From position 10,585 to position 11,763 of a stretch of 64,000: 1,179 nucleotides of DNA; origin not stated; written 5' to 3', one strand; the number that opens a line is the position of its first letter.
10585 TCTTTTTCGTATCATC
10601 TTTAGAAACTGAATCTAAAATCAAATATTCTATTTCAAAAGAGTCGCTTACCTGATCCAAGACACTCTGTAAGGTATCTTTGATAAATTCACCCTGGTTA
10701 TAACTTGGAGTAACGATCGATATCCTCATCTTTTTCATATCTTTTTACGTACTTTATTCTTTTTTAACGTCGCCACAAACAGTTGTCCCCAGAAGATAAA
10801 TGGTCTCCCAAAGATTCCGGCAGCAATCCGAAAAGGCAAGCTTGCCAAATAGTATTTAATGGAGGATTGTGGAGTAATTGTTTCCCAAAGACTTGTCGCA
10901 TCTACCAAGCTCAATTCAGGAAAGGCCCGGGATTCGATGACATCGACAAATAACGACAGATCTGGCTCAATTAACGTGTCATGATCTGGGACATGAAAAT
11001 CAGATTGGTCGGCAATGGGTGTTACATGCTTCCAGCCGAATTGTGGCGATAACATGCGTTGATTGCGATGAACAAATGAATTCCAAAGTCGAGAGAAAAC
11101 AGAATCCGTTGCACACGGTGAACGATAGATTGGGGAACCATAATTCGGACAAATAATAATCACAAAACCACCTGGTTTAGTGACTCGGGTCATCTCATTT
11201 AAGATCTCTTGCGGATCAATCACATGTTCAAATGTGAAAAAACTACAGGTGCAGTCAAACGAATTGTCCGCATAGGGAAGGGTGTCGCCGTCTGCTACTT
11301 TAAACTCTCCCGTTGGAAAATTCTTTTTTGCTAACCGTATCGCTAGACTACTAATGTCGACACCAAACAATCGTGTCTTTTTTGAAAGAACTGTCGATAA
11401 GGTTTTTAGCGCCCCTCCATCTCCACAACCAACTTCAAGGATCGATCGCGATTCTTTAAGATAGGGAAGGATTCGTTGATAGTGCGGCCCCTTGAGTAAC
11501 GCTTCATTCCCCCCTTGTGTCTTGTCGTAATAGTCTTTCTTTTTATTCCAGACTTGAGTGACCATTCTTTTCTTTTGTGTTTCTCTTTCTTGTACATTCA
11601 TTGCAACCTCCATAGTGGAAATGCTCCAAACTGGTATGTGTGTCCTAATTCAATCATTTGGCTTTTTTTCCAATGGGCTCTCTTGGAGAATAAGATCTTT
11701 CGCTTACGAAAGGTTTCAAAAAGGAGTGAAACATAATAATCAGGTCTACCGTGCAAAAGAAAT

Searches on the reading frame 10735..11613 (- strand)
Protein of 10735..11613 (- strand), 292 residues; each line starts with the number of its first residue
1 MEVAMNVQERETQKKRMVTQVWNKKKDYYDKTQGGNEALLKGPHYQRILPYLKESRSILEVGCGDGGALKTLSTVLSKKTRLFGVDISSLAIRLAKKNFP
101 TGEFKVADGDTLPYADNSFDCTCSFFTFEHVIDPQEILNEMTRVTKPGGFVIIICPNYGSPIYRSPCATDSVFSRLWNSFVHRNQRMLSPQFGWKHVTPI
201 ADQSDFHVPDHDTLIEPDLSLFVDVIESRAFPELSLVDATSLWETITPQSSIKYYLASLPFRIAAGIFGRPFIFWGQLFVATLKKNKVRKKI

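Call 9: search_protein_families(library=pfam, proteins=[window:10735-11613:-], max_evalue=0.01)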
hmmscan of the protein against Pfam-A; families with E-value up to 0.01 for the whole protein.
window:10735-11613:- (292 aa): 11 families
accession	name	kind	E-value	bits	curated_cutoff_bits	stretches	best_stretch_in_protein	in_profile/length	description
PF08241.18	Methyltransf_11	-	1.5e-22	80.5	21.2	1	59-153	1-95/95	Methyltransferase domain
PF13649.12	Methyltransf_25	-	2.7e-19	70.1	27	1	58-149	1-97/97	Methyltransferase domain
PF13847.12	Methyltransf_31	-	4.3e-17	62.6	27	1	54-157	3-113/145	Methyltransferase domain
PF13489.12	Methyltransf_23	-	1e-15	58.3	27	1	45-160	13-123/164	Methyltransferase domain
PF08242.18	Methyltransf_12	-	1.7e-13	51.5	30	1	59-150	1-97/98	Methyltransferase domain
PF01209.24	Ubie_methyltran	-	8.2e-12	45.4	20.1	1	53-154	46-152/233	ubiE/COQ5 methyltransferase family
PF07021.18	MetW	-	2.4e-08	34.3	21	1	45-160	4-114/193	Methionine biosynthesis protein MetW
PF05175.20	MTS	-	0.0019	18.3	23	1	51-108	26-87/170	Methyltransferase small domain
PF03291.22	mRNA_G-N7_MeTrfase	-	0.002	17.7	26.6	0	56-99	63-104/315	mRNA (guanine-N(7))-methyltransferase domain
PF06325.19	PrmA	-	0.0059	16.6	22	1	51-101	158-206/296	Ribosomal protein L11 methyltransferase (PrmA)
PF05219.18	DREV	-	0.0077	15.8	26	0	53-153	93-186/265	DREV methyltransferase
